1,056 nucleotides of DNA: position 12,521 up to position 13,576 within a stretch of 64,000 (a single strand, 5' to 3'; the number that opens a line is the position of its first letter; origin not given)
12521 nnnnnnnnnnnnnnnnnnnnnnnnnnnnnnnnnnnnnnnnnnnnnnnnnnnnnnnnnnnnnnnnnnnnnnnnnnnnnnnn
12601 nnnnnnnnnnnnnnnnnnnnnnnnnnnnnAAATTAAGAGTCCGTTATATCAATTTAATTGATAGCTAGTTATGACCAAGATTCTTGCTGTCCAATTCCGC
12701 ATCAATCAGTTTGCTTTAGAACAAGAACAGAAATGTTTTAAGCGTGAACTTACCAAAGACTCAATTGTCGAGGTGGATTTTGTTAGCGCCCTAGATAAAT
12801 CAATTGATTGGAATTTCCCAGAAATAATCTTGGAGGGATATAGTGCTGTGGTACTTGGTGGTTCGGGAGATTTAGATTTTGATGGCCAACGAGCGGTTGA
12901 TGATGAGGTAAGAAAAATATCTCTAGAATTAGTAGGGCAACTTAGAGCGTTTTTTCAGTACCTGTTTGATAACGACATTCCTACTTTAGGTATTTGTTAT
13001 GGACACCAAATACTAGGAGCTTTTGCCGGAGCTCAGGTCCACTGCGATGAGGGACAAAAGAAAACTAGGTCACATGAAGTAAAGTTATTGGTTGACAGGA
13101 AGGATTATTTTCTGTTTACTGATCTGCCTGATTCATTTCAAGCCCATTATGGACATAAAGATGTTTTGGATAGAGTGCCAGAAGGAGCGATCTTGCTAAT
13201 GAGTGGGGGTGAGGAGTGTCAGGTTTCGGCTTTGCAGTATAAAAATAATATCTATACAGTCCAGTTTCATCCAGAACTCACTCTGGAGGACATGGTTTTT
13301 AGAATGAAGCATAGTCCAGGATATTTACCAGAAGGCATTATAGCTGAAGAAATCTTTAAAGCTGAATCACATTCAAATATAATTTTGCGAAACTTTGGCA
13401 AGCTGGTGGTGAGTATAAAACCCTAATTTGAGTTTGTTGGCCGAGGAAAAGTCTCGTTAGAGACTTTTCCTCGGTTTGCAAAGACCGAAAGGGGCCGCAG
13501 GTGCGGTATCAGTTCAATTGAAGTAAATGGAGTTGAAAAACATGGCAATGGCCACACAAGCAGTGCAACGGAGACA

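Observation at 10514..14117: Mosaic ATP-grasp / isoaspartyl-peptidase / GATase1 / RimK-like cluster: candidate isopeptide (beta-Asp / gamma-Glu) peptide or polymer metabolism module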

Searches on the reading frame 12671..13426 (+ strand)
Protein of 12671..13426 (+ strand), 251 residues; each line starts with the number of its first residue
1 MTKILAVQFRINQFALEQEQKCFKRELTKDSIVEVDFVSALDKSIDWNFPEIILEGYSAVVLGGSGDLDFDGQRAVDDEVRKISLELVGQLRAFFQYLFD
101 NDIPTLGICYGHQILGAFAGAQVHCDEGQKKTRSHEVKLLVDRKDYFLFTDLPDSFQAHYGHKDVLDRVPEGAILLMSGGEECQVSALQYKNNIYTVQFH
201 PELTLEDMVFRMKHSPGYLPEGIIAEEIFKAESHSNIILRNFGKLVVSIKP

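Call 3: search_protein_families(library=pfam, proteins=[window:12671-13426:+], max_evalue=0.01)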
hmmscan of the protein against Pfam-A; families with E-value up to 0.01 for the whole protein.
window:12671-13426:+ (251 aa): 2 families
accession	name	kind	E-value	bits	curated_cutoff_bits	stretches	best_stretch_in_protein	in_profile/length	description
PF00117.34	GATase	-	4.1e-22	79.2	22.8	1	88-206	58-176/190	Glutamine amidotransferase class-I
PF07722.19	Peptidase_C26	-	0.00032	20.9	20.5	1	94-202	97-219/219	Peptidase C26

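Call 6: search_protein_families(library=ncbifam, proteins=[window:12671-13426:+], max_evalue=1)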
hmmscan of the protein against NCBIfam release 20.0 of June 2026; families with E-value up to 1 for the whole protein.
window:12671-13426:+ (251 aa): 28 families (the best 25 are shown)
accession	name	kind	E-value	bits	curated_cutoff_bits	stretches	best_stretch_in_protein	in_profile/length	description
NF005743.0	PRK07567.1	equivalog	8.9e-33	113.5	264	1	1-244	1-239/245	glutamine amidotransferase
NF006562.0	PRK09065.1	equivalog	2.6e-24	86.1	205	1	97-242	85-233/242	glutamine amidotransferase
TIGR00888.1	guaA_Nterm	equivalog_domain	3.5e-19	68.9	172.15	1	94-204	62-168/188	glutamine-hydrolyzing GMP synthase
NF001975.0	PRK00758.1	equivalog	1.4e-17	64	198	1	94-204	60-166/185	GMP synthase subunit A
NF000848.1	PRK00074.1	equivalog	4.4e-14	52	400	1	96-204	64-171/512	glutamine-hydrolyzing GMP synthase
NF005072.0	PRK06490.1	equivalog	7e-11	41.6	339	1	96-209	86-193/251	glutamine amidotransferase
NF005367.0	PRK06895.1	equivalog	1.1e-10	41.7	265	1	104-208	74-177/190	anthranilate synthase component II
NF005458.0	PRK07053.1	equivalog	2.9e-10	39.9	250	1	99-208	80-185/234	glutamine amidotransferase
NF004212.0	PRK05665.1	equivalog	1.5e-08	34.7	309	1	89-204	78-189/241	amidotransferase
NF005849.0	PRK07765.1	equivalog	8.2e-08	31.8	308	1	98-212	72-184/219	aminodeoxychorismate/anthranilate synthase component II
NF011201.0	PRK14607.1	equivalog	3.8e-07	29.1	670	1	99-204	70-173/534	bifunctional anthranilate synthase component II/anthranilate phosphoribosyltransferase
NF005799.0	PRK07649.1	equivalog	8.5e-07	28.7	327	1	99-206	69-174/195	aminodeoxychorismate/anthranilate synthase component II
TIGR00566.1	trpG_papA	subfamily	1.3e-06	28.3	121.05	1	101-206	73-179/192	glutamine amidotransferase of anthranilate synthase or aminodeoxychorismate synthase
NF006098.0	PRK08250.1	equivalog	1.4e-06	28.1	301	1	101-214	83-193/239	glutamine amidotransferase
TIGR01823.1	PabB-fungal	equivalog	4.6e-06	25.2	442.55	1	88-204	72-187/742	aminodeoxychorismate synthase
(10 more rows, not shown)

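Call 44: search_solved_structures(query=window:12671-13426:+, max_evalue=0.001, show_alignments=1)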
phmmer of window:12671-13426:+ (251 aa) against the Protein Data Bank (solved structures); distinct sequences matched with E-value up to 0.001: 26.
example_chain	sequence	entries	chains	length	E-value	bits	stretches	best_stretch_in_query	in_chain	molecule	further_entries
2lxn_A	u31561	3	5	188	5.1e-15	58.9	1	100-204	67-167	GMP synthase [glutamine-hydrolyzing] subunit A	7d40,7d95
7d96_A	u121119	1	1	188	5.3e-15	58.9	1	100-204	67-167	GMP synthase [glutamine-hydrolyzing] subunit A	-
7yc6_A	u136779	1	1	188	6.6e-15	58.5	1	100-204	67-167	GMP synthase [glutamine-hydrolyzing] subunit A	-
8gr1_A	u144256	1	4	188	6.9e-15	58.5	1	100-204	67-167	GMP synthase [glutamine-hydrolyzing] subunit A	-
7d97_A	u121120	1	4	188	7.8e-15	58.3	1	100-204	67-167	GMP synthase [glutamine-hydrolyzing] subunit A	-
8gr3_A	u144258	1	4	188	4.5e-14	55.8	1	100-204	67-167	GMP synthase [glutamine-hydrolyzing] subunit A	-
1wl8_A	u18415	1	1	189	2.4e-11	46.9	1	84-204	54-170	GMP synthase [glutamine-hydrolyzing] subunit A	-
2d7j_A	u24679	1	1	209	2.8e-11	46.7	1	84-204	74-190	GMP synthase [glutamine-hydrolyzing] subunit A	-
5tw7_A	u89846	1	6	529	2.4e-08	37.1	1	98-204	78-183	GMP synthase [glutamine-hydrolyzing]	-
2a9v_A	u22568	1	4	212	3.2e-08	36.7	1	88-203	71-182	GMP synthase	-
1qdl_B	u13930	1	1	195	1.9e-07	34.1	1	95-206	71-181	PROTEIN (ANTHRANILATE SYNTHASE (TRPG-SUBUNIT))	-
2ywb_A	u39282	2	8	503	3.4e-07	33.3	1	98-204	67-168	GMP synthase [glutamine-hydrolyzing]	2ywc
7sbc_A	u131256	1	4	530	4.6e-07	32.9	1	96-204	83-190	GMP synthase [glutamine-hydrolyzing]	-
4win_A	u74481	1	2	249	6.2e-07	32.4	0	157-203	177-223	GMP synthetase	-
3uow_A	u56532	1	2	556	3e-06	30.2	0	157-203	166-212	GMP synthetase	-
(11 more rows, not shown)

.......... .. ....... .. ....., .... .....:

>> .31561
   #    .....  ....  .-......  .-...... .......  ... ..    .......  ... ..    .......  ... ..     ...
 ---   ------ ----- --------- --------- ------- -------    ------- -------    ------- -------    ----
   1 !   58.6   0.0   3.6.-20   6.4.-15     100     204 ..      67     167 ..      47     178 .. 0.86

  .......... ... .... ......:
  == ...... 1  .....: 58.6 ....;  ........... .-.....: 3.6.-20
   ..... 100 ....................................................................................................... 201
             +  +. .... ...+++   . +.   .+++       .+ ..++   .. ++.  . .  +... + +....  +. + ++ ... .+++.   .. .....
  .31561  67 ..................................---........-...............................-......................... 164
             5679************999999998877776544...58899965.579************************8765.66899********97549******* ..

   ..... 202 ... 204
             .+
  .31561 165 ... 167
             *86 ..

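Call 92: search_protein_families(library=padloc, proteins=[window:12671-13426:+], max_evalue=0.01)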
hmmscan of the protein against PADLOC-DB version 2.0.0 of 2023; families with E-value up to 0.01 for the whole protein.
window:12671-13426:+ (251 aa): 0 families

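Call 93: find_homologous_proteins(query=window:12671-13426:+, max_evalue=1e-10)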
Query window:12671-13426:+ (251 aa): 340 proteins with E <= 1e-10 among 1150 candidates; the best 120 are listed.
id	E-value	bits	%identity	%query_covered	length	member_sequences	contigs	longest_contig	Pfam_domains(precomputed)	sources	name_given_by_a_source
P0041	5.6e-165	565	100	100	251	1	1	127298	PF00117.35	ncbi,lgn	-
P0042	1.8e-121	422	77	98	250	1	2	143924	PF07722.20,PF00117.35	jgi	jgi:GMP synthase-like glutamine amidotransferase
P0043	1.9e-121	422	75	99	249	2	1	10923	PF07722.20,PF00117.35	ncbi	-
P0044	3.3e-117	408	72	98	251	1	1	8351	PF07722.20,PF00117.35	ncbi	-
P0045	8.9e-116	404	73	98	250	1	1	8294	PF00117.35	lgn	-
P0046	2.8e-115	402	72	98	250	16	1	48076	PF07722.20,PF00117.35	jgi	-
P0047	3.3e-115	402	71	99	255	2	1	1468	PF00117.35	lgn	-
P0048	1.0e-114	400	71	98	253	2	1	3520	PF00117.35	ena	-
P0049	1.2e-114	400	71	98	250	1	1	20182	PF00117.35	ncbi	-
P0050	1.6e-114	400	70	98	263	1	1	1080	PF07722.20,PF00117.35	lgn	-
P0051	1.6e-114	400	70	98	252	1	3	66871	PF00117.35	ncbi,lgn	-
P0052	2.9e-114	399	70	98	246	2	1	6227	PF00117.35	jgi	-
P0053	4.7e-114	398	70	98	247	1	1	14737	PF00117.35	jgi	-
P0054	1.8e-112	393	70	99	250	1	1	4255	PF00117.35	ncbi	-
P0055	6.2e-112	391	68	99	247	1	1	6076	PF00117.35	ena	-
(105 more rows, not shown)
